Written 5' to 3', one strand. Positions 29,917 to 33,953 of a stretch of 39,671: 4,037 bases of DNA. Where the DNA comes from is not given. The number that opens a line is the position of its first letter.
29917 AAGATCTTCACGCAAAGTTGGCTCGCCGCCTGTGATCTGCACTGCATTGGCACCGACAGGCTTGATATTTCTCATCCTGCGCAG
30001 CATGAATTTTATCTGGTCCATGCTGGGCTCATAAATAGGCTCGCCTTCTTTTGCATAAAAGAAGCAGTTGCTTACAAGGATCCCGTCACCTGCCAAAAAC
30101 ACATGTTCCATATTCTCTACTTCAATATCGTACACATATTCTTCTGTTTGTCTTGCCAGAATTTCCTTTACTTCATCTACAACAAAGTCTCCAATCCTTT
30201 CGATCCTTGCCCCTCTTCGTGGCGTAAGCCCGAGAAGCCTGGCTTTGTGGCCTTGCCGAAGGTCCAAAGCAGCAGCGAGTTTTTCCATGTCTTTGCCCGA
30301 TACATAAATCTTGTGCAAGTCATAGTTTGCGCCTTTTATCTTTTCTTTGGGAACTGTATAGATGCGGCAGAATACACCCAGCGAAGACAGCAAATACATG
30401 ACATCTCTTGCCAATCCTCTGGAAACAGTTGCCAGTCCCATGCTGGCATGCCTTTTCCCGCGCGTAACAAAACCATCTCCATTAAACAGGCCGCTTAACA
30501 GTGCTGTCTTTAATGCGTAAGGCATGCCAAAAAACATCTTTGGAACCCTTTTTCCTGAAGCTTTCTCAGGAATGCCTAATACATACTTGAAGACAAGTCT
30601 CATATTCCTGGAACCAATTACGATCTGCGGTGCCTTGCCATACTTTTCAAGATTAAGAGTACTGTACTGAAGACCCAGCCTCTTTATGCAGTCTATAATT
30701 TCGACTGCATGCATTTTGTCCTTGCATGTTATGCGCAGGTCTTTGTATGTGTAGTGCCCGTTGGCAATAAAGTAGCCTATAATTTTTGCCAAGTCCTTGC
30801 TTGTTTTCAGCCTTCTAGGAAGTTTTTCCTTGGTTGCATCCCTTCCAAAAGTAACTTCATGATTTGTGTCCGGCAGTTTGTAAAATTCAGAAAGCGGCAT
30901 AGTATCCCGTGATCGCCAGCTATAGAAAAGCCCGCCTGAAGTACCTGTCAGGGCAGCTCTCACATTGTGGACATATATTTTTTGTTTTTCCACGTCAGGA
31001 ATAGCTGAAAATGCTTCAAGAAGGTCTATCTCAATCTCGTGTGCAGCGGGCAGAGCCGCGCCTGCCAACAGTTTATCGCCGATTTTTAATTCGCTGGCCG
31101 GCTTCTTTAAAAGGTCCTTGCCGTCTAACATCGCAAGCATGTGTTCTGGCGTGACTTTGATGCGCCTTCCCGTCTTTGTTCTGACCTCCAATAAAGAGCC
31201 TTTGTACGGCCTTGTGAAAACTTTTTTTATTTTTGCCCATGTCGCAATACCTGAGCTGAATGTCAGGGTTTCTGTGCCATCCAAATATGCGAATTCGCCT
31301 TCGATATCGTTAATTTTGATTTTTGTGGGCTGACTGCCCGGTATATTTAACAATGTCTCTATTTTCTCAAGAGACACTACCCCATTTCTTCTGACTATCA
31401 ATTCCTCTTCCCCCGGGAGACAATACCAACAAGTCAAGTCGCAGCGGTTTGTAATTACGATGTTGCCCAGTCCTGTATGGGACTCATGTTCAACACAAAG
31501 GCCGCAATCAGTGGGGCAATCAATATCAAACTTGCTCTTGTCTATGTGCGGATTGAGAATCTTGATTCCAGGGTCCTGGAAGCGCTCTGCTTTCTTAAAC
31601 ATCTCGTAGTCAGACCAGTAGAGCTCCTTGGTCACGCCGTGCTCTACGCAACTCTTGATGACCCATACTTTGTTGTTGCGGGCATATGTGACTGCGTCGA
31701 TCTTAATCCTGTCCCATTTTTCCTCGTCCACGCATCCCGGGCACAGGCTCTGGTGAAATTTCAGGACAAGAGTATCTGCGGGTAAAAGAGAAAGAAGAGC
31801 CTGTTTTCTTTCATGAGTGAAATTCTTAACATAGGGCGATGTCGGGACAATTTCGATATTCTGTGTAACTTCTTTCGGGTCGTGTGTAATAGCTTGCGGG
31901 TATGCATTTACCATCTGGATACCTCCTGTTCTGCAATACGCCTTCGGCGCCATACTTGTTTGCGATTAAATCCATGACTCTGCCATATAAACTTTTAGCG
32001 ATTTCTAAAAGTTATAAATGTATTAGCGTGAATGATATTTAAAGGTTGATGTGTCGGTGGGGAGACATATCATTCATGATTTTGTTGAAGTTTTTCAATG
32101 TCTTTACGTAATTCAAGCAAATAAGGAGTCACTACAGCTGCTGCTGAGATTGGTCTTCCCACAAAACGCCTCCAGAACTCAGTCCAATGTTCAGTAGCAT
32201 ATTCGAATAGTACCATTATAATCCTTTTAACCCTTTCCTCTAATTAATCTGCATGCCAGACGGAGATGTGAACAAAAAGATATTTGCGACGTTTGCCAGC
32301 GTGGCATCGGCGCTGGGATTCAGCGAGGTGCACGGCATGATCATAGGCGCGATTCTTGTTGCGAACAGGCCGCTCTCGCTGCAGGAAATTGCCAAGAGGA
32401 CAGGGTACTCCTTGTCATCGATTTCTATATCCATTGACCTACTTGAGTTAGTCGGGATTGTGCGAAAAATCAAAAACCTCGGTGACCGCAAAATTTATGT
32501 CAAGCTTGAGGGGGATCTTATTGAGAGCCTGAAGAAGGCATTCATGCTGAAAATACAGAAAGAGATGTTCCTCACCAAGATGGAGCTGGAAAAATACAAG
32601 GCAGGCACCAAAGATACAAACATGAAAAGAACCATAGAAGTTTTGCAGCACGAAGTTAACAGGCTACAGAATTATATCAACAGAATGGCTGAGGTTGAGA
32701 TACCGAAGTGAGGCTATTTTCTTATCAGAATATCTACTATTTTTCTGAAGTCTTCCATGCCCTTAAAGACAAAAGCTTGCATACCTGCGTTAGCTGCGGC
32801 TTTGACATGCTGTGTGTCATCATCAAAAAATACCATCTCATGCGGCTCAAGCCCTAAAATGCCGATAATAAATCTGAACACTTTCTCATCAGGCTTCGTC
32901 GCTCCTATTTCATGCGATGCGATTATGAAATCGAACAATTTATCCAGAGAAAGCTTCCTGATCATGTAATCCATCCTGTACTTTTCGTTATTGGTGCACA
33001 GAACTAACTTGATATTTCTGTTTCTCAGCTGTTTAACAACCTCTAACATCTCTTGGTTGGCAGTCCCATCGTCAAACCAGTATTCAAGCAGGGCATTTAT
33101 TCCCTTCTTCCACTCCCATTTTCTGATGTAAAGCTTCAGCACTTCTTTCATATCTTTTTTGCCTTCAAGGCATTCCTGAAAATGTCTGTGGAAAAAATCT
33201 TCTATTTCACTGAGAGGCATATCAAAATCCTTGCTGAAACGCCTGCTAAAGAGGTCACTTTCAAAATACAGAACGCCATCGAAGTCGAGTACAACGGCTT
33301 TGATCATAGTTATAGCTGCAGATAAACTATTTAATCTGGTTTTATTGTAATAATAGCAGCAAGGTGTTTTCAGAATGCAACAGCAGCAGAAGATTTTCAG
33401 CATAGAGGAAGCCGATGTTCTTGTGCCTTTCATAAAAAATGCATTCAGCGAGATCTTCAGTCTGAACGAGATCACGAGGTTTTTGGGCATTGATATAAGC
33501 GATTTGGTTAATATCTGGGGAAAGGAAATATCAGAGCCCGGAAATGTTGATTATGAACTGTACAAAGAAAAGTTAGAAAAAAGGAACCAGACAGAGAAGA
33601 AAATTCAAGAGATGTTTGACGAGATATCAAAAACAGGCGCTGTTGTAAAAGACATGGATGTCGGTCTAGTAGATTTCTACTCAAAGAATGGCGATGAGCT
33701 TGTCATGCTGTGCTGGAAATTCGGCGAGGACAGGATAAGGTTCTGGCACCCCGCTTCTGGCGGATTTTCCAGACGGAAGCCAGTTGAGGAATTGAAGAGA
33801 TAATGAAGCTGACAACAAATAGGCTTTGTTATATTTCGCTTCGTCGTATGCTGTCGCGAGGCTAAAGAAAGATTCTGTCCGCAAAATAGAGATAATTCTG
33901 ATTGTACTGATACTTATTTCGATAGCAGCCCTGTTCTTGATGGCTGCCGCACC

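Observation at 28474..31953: Intein inserted at the third cysteine of the CX3CX2C radical-SAM motif of a Tes-like enzyme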

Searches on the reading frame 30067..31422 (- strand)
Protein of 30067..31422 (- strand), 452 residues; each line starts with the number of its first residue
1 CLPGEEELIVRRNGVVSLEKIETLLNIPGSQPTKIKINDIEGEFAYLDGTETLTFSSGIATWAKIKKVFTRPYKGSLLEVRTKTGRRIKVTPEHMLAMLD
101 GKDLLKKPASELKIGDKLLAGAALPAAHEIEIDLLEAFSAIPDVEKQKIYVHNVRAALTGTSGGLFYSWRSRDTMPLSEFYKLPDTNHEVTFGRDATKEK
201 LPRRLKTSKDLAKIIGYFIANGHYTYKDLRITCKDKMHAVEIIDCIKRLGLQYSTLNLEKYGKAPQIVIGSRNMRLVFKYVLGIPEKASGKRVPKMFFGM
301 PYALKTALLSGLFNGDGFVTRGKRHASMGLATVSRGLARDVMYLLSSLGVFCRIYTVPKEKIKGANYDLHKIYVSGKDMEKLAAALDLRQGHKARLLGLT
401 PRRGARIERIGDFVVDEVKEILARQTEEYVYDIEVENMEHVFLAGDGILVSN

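Call 4: search_protein_families(library=pfam, proteins=[window:30067-31422:-], max_evalue=0.01)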
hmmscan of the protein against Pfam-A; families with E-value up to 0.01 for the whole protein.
seq(452 aa): 3 families
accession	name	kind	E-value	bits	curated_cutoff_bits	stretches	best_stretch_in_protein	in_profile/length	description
PF14528.11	LAGLIDADG_3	-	1.4e-17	64.1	22.5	1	305-383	3-78/82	LAGLIDADG-like domain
PF14890.11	Intein_splicing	-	1.6e-17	64.2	35.8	1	61-452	34-155/155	Intein splicing domain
PF14527.11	LAGLIDADG_WhiA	-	0.0071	16.9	23.2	0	306-357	2-53/93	WhiA LAGLIDADG-like domain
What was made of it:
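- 30067..31422 (-): Intein, 452 aa: a Hint splicing domain with a nested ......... homing endonuclease. Pfam PF14890 and PF14528 (call 4).
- On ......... homing endonuclease (double-motif, intein-nested): PF14528 scores 64.1 bits (cutoff 22.5) (call 4).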

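Call 5: search_protein_families(library=ncbifam, proteins=[window:30067-31422:-], max_evalue=0.01)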
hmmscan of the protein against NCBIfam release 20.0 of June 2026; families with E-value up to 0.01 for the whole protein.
seq(452 aa): 16 families
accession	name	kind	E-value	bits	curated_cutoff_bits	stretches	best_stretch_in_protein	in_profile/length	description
NF045703.1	rSAM_Tes_intein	exception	7.8e-142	474.2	1700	1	1-452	156-610/1040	tetraether lipid synthase Tes, intein-containing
NF011491.0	PRK14898.1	equivalog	8.4e-24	83.6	783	1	2-359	77-389/860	DNA-directed RNA polymerase subunit A''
NF011303.0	PRK14715.1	equivalog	1.3e-15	55.6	1585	1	64-367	958-1274/1627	DNA-directed DNA polymerase II large subunit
NF006207.0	PRK08332.1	equivalog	2.9e-12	44.7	2400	1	208-362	1002-1152/1684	vitamin B12-dependent ribonucleotide reductase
NF003157.0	PRK04132.1-2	equivalog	2.3e-11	42.4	1103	1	208-375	169-329/864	replication factor C small subunit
TIGR01445.1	intein_Nterm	domain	2e-10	41.5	24.5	1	1-96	1-81/83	intein N-terminal splicing region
NF011287.0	PRK14698.1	equivalog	9.9e-10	37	1238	2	196-383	380-558/1017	V-type ATP synthase subunit A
NF005852.0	PRK07773.1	equivalog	1.3e-09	36.9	780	1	289-378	596-685/886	replicative DNA helicase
NF011418.0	PRK14845.1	equivalog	2.4e-09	35.5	756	1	1-381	24-304/1049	translation initiation factor IF-2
NF011302.0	PRK14714.1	equivalog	1.9e-08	32.4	1791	1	52-155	985-1086/1350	DNA-directed DNA polymerase II large subunit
NF038098.1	GyrA_w_intein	exception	1.5e-06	26.4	1850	1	272-363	301-395/1232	intein-containing DNA gyrase subunit A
NF003159.0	PRK04132.1-4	equivalog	1.7e-06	26.3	999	0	76-128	122-175/852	replication factor C small subunit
NF038162.1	RtcB_rel_intein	exception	4.5e-05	21.6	1150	0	409-452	535-578/961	intein-containing RtcB family protein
TIGR01443.1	intein_Cterm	domain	0.00095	19.3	15.6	1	429-452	1-23/24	intein C-terminal splicing region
NF007072.0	PRK09519.1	equivalog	0.0025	16.2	1024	1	279-352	433-510/790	intein-containing recombinase RecA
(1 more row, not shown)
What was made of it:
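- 30067..31422 (-): TIGR01445/TIGR01443 (call 5).
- On Intein (class 1, Hint fold): TIGR01443 scores 19.3 (cutoff 15.6) (calls 4, 5).
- Checked: TIGR01445 (intein N-terminal region) and TIGR01443 (intein C-terminal region) both score above their cutoffs (call 5).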

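Call 22: find_related_loci(query=A1, collection=genome_contigs, flank=3000)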
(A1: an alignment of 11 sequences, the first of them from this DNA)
Query A1 (452 aa) in genome_contigs; peptide patterns used: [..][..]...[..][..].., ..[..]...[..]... (x = any residue, [..] = any of these).
174 stretches matched a pattern; 42 encode a relative of the query (tblastn E <= 1e-3); 42 distinct loci.
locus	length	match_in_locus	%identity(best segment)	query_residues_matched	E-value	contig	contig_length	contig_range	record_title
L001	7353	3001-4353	81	1-452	0e+0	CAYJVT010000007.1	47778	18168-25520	MAG TPA_asm: uncultured archaeon isolate ERP125453_co1_377 genome assembly, contig: NODE_529_length_47778_cov_16.980932,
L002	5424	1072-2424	79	1-452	0e+0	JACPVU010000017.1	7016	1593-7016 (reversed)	MAG: archaeon isolate NC_groundwater_793_Pr6_B-0.1um_41_8 kurt_kritikos_18_scaffold_79401, whole genome shotgun sequence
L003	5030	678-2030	74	1-452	0e+0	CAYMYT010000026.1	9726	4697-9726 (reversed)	MAG TPA_asm: uncultured archaeon isolate SRP124282_co5_38 genome assembly, contig: NODE_878_length_9726_cov_16.547100, w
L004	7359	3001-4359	50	1-452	5e-138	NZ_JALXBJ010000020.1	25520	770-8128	MAG: Thermococcus sp. isolate T2_metabat2_scaf2bin.092 T2_NODE_1468_length_25520_cov_2.855590, whole genome shotgun sequ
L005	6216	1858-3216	49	1-452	2e-137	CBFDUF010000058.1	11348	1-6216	MAG TPA_asm: uncultured Thermococci archaeon isolate SRR6823439_binner13_Refined_15 genome assembly, contig: ERZ534240.3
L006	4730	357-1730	49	1-452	9e-137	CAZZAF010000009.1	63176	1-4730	MAG TPA_asm: uncultured archaeon isolate binchicken_co92_4 genome assembly, contig: NODE_89_length_63176_cov_16.292026,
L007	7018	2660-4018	50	1-452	4e-133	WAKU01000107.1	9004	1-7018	MAG: Thermococcus sp. isolate S013_22 k151_78877, whole genome shotgun sequence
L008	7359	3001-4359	47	1-452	1e-132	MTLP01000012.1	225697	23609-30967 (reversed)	MAG: Thermococcus sp. JdFR-02 JGI24019J35510_1000012, whole genome shotgun sequence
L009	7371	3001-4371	49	1-452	6e-132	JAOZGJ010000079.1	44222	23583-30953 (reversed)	MAG: Thermoproteota archaeon isolate INS_M22_B125 k127_52491, whole genome shotgun sequence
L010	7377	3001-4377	48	1-452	5e-131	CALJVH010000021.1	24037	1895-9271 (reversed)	MAG: uncultured archaeon isolate S1_Bin_METABAT__142_1 genome assembly, contig: c_000000035270, whole genome shotgun seq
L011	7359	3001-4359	48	1-452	1e-129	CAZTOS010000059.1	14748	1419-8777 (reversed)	MAG TPA_asm: uncultured Thermococci archaeon isolate SRP141559_co1_254 genome assembly, contig: NODE_2178_length_14748_c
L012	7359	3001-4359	48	1-452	1e-129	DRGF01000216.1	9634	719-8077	MAG TPA_asm: Thermococcus sp. isolate HyVt-34 Ga0136651_10002733, whole genome shotgun sequence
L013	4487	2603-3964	46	1-452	1e-128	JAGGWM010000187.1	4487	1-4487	MAG: Thermococcus sp. isolate AUK126 PB_MBMC_080_c_000000000238, whole genome shotgun sequence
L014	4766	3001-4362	46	1-452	1e-125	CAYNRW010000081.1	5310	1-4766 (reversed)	MAG TPA_asm: uncultured Thermococci archaeon isolate binchicken_co256_372 genome assembly, contig: NODE_49175_length_531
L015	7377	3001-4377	45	1-452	1e-123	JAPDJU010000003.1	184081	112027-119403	MAG: Thermoproteota archaeon isolate S9B1_HD70 c_000000000026, whole genome shotgun sequence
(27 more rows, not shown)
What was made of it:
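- Tried and rejected: The scan with the intein profile (call 22) returned 42 loci but missed P. abyssi, so it is a lower bound on distribution.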

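Call 37: search_solved_structures(query=window:30067-31422:-, max_evalue=0.001, show_alignments=2)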
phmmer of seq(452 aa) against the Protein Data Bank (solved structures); distinct sequences matched with E-value up to 0.001: 7.
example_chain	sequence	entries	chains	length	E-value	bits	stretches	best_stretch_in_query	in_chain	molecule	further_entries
2cw7_A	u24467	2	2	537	6.4e-18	67.9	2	203-351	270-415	Endonuclease PI-PkoII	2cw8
7qsu_A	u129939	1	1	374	1.8e-12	49.9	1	195-388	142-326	V-ATPase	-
7qss_A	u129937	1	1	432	6.2e-12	48.1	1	194-387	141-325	V-type ATP synthase alpha chain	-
7qst_A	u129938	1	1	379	3.2e-09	39.2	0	202-445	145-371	V-type ATP synthase subunit A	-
5o9j_A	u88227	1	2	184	1.8e-05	26.9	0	5-120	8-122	Transcription initiation factor IIB,Transcription initiation factor IIB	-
4o1s_A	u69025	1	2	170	3.5e-05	25.9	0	71-122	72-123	V-type ATP synthase alpha chain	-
6rpq_A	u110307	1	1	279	4.9e-05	25.4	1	71-122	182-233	Ubiquitin-like protein SMT3,1108aa long hypothetical cell division control protein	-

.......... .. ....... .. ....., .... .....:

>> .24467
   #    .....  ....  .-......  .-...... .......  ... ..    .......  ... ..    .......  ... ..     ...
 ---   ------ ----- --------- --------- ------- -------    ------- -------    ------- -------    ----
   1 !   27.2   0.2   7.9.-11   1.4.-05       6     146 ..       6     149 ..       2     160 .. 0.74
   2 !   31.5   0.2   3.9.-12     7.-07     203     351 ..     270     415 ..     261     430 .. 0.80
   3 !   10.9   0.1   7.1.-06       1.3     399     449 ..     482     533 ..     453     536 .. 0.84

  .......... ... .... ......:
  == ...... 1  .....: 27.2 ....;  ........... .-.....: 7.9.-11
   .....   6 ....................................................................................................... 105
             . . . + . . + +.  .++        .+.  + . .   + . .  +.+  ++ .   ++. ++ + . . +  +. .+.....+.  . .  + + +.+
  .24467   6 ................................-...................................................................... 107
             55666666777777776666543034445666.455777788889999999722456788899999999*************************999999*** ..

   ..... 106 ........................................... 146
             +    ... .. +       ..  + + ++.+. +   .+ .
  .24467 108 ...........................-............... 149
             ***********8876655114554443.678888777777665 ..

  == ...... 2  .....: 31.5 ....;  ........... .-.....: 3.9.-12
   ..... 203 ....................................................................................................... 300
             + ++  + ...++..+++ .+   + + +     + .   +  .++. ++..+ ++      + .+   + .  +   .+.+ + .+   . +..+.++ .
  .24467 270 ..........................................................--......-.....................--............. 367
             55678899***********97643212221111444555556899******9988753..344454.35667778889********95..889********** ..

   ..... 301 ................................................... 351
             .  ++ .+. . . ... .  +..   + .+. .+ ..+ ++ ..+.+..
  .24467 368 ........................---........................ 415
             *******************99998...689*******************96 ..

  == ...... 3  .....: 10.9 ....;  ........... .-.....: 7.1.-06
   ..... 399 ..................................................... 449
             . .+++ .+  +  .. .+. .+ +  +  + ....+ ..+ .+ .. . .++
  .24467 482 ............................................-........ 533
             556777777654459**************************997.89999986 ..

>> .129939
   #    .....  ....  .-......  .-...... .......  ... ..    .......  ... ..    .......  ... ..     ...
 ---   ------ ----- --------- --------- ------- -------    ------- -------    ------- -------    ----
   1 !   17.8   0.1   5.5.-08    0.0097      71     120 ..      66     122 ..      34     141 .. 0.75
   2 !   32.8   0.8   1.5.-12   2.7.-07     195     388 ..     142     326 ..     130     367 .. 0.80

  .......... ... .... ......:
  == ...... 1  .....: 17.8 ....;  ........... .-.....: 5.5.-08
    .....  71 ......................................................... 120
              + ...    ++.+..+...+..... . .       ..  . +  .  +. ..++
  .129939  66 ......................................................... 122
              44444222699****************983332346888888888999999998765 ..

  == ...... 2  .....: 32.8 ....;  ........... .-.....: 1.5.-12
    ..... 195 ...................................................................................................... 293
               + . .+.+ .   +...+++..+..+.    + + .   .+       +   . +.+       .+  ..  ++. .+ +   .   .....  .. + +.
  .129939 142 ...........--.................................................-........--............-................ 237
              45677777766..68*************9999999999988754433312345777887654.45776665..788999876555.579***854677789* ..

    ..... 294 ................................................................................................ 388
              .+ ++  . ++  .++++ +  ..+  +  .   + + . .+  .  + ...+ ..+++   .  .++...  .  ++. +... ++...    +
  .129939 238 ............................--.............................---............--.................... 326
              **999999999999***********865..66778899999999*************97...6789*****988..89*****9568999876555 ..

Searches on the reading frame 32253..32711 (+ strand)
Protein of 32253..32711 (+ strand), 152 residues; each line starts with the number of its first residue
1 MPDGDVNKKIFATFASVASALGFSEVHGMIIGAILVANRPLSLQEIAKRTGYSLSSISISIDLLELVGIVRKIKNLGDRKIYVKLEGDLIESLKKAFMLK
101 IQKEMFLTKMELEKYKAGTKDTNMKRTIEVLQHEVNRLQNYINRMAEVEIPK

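Call 34: search_protein_families(library=pfam, proteins=[window:32253-32711:+], max_evalue=0.001)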
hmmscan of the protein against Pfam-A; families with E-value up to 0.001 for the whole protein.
window:32253-32711:+ (152 aa): 3 families
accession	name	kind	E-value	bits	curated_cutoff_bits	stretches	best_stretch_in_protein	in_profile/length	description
PF12802.13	MarR_2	-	5.2e-06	27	27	1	24-80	4-60/61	MarR family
PF09339.16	HTH_IclR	-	0.00047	20.3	22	0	30-58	8-36/52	IclR helix-turn-helix domain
PF01047.28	MarR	-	0.00096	19.4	24.6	0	37-81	14-58/59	MarR family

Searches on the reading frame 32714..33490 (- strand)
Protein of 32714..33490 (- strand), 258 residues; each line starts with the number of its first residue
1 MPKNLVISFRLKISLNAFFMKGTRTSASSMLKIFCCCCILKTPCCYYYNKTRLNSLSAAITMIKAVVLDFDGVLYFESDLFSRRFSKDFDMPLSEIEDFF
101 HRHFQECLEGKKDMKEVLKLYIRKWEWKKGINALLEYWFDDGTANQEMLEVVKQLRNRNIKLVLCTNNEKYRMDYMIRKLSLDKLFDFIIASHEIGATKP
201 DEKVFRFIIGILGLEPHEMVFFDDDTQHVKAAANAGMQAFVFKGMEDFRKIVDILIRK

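Call 34: search_protein_families(library=pfam, proteins=[window:32714-33490:-], max_evalue=0.001)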
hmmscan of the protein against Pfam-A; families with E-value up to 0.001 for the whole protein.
window:32714-33490:- (258 aa): 3 families
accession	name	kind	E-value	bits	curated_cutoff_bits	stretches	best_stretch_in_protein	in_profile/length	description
PF00702.32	Hydrolase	-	3.2e-20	73.8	26.4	1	63-236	1-191/191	haloacid dehalogenase-like hydrolase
PF13419.12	HAD_2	-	2.8e-19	70.4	23.8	1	66-240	1-176/178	Haloacid dehalogenase-like hydrolase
PF13344.12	Hydrolase_6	-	0.00026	21.4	27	0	142-180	13-51/101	Haloacid dehalogenase-like hydrolase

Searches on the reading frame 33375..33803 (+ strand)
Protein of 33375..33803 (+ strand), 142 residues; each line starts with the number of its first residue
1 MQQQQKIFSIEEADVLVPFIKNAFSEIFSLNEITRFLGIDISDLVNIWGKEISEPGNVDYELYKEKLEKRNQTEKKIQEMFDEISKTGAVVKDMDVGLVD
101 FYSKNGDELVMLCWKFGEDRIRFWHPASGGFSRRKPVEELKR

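Call 34: search_protein_families(library=pfam, proteins=[window:33375-33803:+], max_evalue=0.001)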
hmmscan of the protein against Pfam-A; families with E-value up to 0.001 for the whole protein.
window:33375-33803:+ (142 aa): 1 family
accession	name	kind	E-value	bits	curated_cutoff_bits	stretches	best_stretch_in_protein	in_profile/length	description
PF09969.14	DUF2203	-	1.3e-27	97.4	24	1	6-137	1-122/122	Uncharacterized conserved protein (DUF2203)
